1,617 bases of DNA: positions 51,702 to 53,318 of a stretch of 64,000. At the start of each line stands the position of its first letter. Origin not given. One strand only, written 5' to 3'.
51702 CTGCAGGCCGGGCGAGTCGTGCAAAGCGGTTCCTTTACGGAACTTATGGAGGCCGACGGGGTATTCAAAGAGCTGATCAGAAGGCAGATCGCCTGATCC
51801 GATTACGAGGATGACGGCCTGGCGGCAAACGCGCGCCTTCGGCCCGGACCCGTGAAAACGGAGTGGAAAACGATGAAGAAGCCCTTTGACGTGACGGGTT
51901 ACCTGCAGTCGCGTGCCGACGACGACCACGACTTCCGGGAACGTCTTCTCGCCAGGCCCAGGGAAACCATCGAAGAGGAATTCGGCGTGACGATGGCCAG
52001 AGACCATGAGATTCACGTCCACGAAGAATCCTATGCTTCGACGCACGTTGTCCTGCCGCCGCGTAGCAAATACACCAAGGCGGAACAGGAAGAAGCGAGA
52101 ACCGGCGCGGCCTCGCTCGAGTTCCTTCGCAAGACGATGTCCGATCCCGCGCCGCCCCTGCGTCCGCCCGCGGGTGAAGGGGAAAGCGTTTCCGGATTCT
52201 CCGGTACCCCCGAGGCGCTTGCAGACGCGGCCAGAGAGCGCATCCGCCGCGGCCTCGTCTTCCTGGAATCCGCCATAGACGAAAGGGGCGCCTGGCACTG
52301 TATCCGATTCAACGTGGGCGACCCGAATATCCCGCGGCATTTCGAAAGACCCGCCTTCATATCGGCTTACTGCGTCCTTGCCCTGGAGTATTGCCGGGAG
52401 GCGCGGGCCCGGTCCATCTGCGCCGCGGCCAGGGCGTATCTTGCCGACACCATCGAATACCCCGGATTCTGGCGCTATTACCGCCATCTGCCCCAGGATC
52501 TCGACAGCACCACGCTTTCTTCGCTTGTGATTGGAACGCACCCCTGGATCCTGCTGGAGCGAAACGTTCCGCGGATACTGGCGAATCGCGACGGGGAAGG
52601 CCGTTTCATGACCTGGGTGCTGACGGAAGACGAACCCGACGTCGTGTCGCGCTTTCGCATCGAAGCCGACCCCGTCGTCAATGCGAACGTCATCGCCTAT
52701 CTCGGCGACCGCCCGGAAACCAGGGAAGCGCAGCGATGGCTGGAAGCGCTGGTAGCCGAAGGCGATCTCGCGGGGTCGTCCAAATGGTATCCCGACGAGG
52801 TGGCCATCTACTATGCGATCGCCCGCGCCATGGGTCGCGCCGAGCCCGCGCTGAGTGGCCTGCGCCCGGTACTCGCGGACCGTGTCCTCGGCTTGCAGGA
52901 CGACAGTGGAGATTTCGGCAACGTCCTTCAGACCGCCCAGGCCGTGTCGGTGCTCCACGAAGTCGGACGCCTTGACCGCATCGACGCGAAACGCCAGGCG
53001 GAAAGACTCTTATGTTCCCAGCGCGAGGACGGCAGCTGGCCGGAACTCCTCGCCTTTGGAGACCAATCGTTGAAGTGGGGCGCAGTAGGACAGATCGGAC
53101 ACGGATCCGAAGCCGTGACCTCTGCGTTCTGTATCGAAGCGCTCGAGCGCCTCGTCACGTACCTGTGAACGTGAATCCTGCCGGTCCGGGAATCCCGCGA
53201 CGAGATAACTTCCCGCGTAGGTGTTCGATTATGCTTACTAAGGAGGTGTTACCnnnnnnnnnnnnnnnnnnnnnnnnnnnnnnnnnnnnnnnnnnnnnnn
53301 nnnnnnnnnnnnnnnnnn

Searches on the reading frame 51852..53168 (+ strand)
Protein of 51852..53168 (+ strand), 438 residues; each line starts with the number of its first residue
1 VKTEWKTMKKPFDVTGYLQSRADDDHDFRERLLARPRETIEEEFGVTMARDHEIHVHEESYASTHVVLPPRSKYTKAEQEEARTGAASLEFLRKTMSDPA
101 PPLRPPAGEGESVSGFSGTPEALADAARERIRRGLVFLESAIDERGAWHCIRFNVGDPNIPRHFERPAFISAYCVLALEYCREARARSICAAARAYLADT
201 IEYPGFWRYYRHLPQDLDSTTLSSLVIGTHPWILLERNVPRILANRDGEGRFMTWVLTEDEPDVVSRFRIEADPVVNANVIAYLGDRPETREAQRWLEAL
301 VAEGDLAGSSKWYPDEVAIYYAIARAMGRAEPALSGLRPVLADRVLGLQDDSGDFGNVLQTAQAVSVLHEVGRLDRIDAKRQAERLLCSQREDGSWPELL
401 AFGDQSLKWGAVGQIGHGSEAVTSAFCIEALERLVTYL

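Call 5: search_protein_families(library=ncbifam, proteins=[window:51852-53168:+], max_evalue=0.01)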
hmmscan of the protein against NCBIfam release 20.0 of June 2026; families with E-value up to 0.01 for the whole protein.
window:51852-53168:+ (438 aa): 4 families
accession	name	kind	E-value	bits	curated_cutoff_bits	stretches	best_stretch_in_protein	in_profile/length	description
TIGR03793.1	leader_NHLP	domain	1.4e-09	37.6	50.9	1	18-73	9-63/77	NHLP leader peptide family RiPP precursor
TIGR01323.1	nitrile_alph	equivalog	0.00021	20.9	249.85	1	25-81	114-169/189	nitrile hydratase subunit alpha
TIGR03887.1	thiocyan_alph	equivalog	0.00082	19.2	291.45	1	27-81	127-180/200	thiocyanate hydrolase subunit gamma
TIGR01787.1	squalene_cyclas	subfamily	0.0057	15.3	322.7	0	356-398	545-589/622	squalene/oxidosqualene cyclases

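Call 6: search_protein_families(library=pfam, proteins=[window:51852-53168:+], max_evalue=0.01)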
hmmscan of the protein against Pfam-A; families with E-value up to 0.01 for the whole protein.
window:51852-53168:+ (438 aa): 3 families
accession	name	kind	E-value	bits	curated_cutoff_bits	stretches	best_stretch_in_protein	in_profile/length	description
PF02979.21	NHase_alpha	-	5.8e-06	26.3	27.2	1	26-81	115-169/184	Nitrile hydratase, alpha chain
PF13249.12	SQHop_cyclase_N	-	0.0011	18.7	26.2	0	357-397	25-65/291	Squalene-hopene cyclase N-terminal domain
PF13243.12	SQHop_cyclase_C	-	0.0023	17.5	26.1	0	360-399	248-287/319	Squalene-hopene cyclase C-terminal domain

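Call 40: search_solved_structures(query=window:51852-53168:+, max_evalue=1)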
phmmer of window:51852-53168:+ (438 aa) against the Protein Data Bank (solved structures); distinct sequences matched with E-value up to 1: 32.
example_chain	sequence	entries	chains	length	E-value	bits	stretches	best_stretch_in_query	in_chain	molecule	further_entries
1ugs_A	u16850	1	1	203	0.0031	19.8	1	25-82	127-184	Nitrile Hydratase alpha subunit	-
1ugp_A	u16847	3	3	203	0.0033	19.7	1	25-82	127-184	Cobalt-containing nitrile hydratase subunit alpha | Nitrile Hydratase alpha subunit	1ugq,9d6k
1ugr_A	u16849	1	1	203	0.0033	19.7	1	25-82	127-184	Nitrile Hydratase alpha subunit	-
7w8l_A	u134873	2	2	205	0.0033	19.7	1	25-82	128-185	Nitrile hydratase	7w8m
8i6n_A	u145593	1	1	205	0.0034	19.7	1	25-82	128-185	Cobalt-containing nitrile hydratase subunit alpha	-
1ire_A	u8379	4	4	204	0.0034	19.7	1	25-82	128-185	Nitrile Hydratase | Cobalt-containing nitrile hydratase subunit alpha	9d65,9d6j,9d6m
9d5y_A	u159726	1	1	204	0.0034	19.7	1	25-82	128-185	Cobalt-containing nitrile hydratase subunit alpha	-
9d5u_A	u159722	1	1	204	0.0034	19.7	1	25-82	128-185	Cobalt-containing nitrile hydratase subunit alpha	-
4ob2_A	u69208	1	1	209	0.0035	19.6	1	25-82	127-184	Cobalt-containing nitrile hydratase subunit alpha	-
9d5v_A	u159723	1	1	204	0.0035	19.6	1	25-82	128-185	Cobalt-containing nitrile hydratase subunit alpha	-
4ob0_A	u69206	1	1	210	0.0035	19.6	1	25-82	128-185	Cobalt-containing nitrile hydratase subunit alpha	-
4ob3_A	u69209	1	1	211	0.0035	19.6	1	25-82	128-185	Cobalt-containing nitrile hydratase subunit alpha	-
3vyh_A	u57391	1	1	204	0.004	19.4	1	26-82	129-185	Cobalt-containing nitrile hydratase subunit alpha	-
7sjz_A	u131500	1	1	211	0.0049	19.1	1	25-82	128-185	Cobalt-containing nitrile hydratase subunit alpha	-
4ob1_A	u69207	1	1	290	0.0061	18.8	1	25-82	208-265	Cobalt-containing nitrile hydratase subunit alpha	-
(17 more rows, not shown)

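Call 47: find_homologous_proteins(query=window:51852-53168:+, max_evalue=0.001)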
Query window:51852-53168:+ (438 aa): 1077 proteins with E <= 0.001 among 8000 candidates; the best 120 are listed.
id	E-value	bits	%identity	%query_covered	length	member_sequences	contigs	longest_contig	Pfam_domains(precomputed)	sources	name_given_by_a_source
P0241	8.2e-291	982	100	98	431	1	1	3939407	PF02979.22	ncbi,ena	-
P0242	5.3e-289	976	100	98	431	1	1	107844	PF02979.22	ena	-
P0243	1.2e-287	972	99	98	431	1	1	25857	PF02979.22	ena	-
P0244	5.2e-285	963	98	98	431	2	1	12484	PF02979.22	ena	-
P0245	2.3e-284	961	98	98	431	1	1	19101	PF02979.22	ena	-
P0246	1.5e-273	925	94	98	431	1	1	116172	-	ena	-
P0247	2.4e-244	829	84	98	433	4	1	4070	PF02979.22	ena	-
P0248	3.5e-244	829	85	98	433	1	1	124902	PF13243.13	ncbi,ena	-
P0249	8.2e-244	827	85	98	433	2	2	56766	PF02979.22,PF13243.13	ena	-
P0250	9.4e-244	827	85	98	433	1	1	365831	PF02979.22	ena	-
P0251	1.0e-241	821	83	98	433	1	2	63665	PF02979.22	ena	-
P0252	1.4e-238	810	82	99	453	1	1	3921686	PF02979.22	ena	-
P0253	1.9e-238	810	83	98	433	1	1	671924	PF02979.22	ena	-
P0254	2.9e-238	809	82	98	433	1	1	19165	PF02979.22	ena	-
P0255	4.9e-238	808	83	98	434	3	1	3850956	PF02979.22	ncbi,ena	-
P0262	4.5e-228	776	78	98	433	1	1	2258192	PF13243.13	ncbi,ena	-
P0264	9.1e-227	771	78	98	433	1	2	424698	PF02979.22,PF13243.13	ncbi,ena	-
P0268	4.0e-226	769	78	99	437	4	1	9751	PF13243.13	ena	-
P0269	5.3e-226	769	78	98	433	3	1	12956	PF02979.22,PF13243.13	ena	-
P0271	1.1e-225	768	78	98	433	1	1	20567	PF13243.13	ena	-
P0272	1.5e-225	767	78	98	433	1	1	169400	PF13243.13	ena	-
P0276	2.9e-225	766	78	98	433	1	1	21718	PF13243.13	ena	-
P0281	2.7e-224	763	78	98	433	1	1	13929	PF13243.13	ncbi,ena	-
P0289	1.1e-222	758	77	98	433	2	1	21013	PF02979.22,PF13243.13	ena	-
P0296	3.6e-221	753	76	98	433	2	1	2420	PF02979.22,PF13243.13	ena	-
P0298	7.8e-221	752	76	98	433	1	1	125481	PF13243.13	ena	-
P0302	2.4e-220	750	75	100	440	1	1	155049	PF02979.22,PF13243.13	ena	-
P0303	5.2e-220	749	78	98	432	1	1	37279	PF13243.13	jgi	-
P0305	1.0e-219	748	77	98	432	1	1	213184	PF02979.22,PF13243.13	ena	-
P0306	1.1e-219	748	77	98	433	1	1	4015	PF02979.22,PF13243.13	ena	-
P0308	2.0e-219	747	76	98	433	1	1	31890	PF02979.22,PF13243.13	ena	-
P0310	3.2e-219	746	76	98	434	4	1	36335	PF02979.22,PF13243.13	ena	-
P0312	4.3e-219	746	76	98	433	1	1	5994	PF02979.22,PF13243.13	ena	-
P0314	4.5e-219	746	76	98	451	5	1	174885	PF02979.22,PF13243.13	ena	-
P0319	1.9e-218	744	76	98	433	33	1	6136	PF02979.22,PF13243.13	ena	-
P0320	2.0e-218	744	74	100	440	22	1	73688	PF02979.22,PF13243.13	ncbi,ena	-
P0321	2.7e-218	743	75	98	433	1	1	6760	PF13243.13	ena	-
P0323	2.6e-217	740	75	99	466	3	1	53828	PF02979.22,PF13243.13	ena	-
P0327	3.9e-217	740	74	98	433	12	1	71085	PF02979.22,PF13243.13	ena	-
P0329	4.5e-217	739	75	98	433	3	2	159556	PF02979.22,PF13243.13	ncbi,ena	-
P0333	1.4e-216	738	74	98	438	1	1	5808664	PF13243.13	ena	-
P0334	1.5e-216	738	75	98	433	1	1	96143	PF13243.13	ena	-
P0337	2.7e-216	737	76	98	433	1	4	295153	PF13243.13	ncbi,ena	-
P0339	4.3e-216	736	77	98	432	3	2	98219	PF13243.13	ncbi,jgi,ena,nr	ncbi:MAG: hypothetical protein OXD39_14580 [Gemmatimonadetes bacterium]|nr:hypothetical protein [Gem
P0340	5.8e-216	736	76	98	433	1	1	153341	PF02979.22,PF13243.13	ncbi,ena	-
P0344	9.3e-216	735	76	98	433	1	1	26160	PF13243.13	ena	-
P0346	1.0e-215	735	74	98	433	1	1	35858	PF13243.13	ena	-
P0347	1.0e-215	735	76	98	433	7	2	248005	PF02979.22,PF13243.13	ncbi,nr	ncbi:MAG: hypothetical protein F4Z72_08745 [Gemmatimonadales bacterium]|nr:hypothetical protein [Can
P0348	1.3e-215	735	76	98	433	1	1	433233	PF02979.22,PF13243.13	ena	-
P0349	1.8e-215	734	76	98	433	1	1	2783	PF02979.22,PF13243.13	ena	-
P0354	4.3e-215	733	74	98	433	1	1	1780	PF02979.22,PF13243.13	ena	-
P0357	6.5e-215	732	75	98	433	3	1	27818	PF13243.13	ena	-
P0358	7.6e-215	732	75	98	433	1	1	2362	PF13243.13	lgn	-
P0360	1.2e-214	731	76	97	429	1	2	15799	PF02979.22,PF13243.13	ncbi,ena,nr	ncbi:MAG: hypothetical protein F4Z33_03355 [Gemmatimonadales bacterium]|nr:hypothetical protein [Gem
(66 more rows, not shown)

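Call 48: find_encoding_contigs(protein=P0241, flank=10000, max_places=2)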
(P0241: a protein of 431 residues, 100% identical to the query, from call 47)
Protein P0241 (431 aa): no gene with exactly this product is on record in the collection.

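Call 52: list_cluster_members(proteins=[P0241, P0121])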
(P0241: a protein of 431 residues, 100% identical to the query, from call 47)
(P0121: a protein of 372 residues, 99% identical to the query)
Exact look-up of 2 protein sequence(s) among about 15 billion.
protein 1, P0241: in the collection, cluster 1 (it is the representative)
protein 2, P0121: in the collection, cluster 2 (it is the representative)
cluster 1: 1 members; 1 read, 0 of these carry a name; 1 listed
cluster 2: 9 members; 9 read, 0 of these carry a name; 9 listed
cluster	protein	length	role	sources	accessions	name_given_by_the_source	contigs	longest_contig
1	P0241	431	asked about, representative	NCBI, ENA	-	-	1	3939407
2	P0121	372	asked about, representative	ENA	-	-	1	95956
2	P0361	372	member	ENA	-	-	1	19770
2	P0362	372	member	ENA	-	-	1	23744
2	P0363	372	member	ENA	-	-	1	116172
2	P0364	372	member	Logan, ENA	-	-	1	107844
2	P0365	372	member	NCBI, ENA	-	-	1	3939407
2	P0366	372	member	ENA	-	-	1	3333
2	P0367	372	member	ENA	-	-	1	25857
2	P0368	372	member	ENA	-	-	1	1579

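Call 60: predict_structure(alignment_id=A2)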
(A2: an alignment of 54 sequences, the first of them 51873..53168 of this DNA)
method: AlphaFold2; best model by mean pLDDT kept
length: 431 residues; sequences in the alignment: 54
mean_pLDDT: 71.4   pTM: 0.70
mean pLDDT of the five models: 71.4, 69.3, 62.3, 57.7, 49.5
residues with pLDDT >= 90: 119; 70-90: 158; 50-70: 39; < 50: 115
segments of 3 or more residues with pLDDT < 50: 1-4, 49-67, 71-108, 143-158, 195-207, 253-258, 392-410
pLDDT, mean of each block of 10 residues (from residue 1): 59 82 83 83 57 30 40 40 39 40 44 87 93 75 43 42 82 91 88 52 45 80 75 83 83 49 84 90 94 89 78 92 90 94 88 92 93 91 83 41 36 80 94 89
secondary structure, 60 per line:
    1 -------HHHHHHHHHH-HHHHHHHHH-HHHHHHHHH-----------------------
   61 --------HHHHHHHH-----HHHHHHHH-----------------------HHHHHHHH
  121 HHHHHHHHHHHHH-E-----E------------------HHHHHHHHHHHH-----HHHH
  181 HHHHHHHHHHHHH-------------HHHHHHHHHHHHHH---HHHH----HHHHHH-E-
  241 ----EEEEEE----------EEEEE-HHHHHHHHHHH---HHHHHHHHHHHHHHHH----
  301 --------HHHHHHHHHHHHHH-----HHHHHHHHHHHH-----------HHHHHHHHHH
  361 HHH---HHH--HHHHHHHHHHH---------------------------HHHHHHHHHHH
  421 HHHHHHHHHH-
elements in order: H8-17 H19-27 H29-37 H69-76 H82-89 H113-133 H160-171 H177-193 H207-220 H224-227 H232-237 E245-250 E261-265 H267-277 H281-296 H309-322 H328-339 H351-363 H372-382 H410-430

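Call 71: search_solved_structures(query=A2, max_evalue=0.01, show_alignments=3)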
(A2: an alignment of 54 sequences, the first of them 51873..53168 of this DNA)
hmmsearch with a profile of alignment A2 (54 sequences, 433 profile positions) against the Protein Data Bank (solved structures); distinct sequences matched with E-value up to 0.01: 30.
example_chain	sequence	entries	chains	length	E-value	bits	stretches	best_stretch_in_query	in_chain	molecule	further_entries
4ob1_A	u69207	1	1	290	2.3e-07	33.2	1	19-69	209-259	Cobalt-containing nitrile hydratase subunit alpha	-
1ugs_A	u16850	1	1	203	1.2e-06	30.8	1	19-69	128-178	Nitrile Hydratase alpha subunit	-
3vyh_A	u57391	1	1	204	1.2e-06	30.7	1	19-69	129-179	Cobalt-containing nitrile hydratase subunit alpha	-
1ugr_A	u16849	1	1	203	1.3e-06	30.7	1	19-69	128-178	Nitrile Hydratase alpha subunit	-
1ugp_A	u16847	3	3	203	1.3e-06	30.7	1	19-69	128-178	Cobalt-containing nitrile hydratase subunit alpha | Nitrile Hydratase alpha subunit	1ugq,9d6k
1ire_A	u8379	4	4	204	1.3e-06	30.7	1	19-69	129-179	Nitrile Hydratase | Cobalt-containing nitrile hydratase subunit alpha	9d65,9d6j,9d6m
7w8l_A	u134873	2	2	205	1.3e-06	30.7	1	19-69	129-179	Nitrile hydratase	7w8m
9d5y_A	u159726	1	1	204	1.3e-06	30.6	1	19-69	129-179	Cobalt-containing nitrile hydratase subunit alpha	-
8i6n_A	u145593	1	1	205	1.3e-06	30.6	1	19-69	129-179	Cobalt-containing nitrile hydratase subunit alpha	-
9d5v_A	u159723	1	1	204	1.3e-06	30.6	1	19-69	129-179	Cobalt-containing nitrile hydratase subunit alpha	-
9d5u_A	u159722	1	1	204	1.3e-06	30.6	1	19-69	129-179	Cobalt-containing nitrile hydratase subunit alpha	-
4ob2_A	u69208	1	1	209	1.4e-06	30.6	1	19-69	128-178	Cobalt-containing nitrile hydratase subunit alpha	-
4ob0_A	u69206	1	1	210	1.4e-06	30.6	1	19-69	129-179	Cobalt-containing nitrile hydratase subunit alpha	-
4ob3_A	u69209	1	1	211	1.4e-06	30.5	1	19-69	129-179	Cobalt-containing nitrile hydratase subunit alpha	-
1v29_A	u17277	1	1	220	1.6e-06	30.4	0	20-74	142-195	nitrile hydratase a chain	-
8tb1_A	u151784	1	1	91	3.5e-05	25.9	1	6-65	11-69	NHLP leader peptide family natural product, tumor homing peptide 1 (TH1) substrate chimera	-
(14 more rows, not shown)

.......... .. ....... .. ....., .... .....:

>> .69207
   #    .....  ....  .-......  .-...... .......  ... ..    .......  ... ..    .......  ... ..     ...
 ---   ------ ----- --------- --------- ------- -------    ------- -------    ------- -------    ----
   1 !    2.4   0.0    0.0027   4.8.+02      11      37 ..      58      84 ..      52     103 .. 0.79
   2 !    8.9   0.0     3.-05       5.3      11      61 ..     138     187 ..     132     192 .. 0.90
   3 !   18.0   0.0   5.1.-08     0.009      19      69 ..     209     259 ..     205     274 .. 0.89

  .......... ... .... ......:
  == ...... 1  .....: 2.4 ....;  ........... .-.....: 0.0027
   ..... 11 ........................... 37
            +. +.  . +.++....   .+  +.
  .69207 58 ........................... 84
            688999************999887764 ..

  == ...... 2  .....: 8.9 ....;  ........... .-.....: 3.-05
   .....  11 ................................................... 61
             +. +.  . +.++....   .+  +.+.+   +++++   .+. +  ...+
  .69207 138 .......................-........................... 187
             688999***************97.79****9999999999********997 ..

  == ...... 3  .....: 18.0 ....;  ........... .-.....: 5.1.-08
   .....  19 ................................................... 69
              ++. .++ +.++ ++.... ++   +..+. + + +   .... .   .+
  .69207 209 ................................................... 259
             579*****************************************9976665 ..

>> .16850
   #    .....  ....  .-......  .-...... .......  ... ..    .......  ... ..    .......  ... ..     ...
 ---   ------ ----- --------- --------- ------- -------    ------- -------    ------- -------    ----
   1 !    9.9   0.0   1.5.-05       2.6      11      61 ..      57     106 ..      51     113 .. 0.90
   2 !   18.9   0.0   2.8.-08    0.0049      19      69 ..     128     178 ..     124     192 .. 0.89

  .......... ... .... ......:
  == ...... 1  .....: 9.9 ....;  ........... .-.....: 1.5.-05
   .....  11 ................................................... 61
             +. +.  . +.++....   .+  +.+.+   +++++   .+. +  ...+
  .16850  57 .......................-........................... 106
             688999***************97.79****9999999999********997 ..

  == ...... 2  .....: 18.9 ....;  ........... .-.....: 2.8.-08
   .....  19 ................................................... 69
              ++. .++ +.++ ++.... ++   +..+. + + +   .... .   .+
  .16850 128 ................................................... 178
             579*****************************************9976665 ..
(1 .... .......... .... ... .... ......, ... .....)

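Call 75: find_encoding_contigs(protein=P0365, flank=10000, max_places=2)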
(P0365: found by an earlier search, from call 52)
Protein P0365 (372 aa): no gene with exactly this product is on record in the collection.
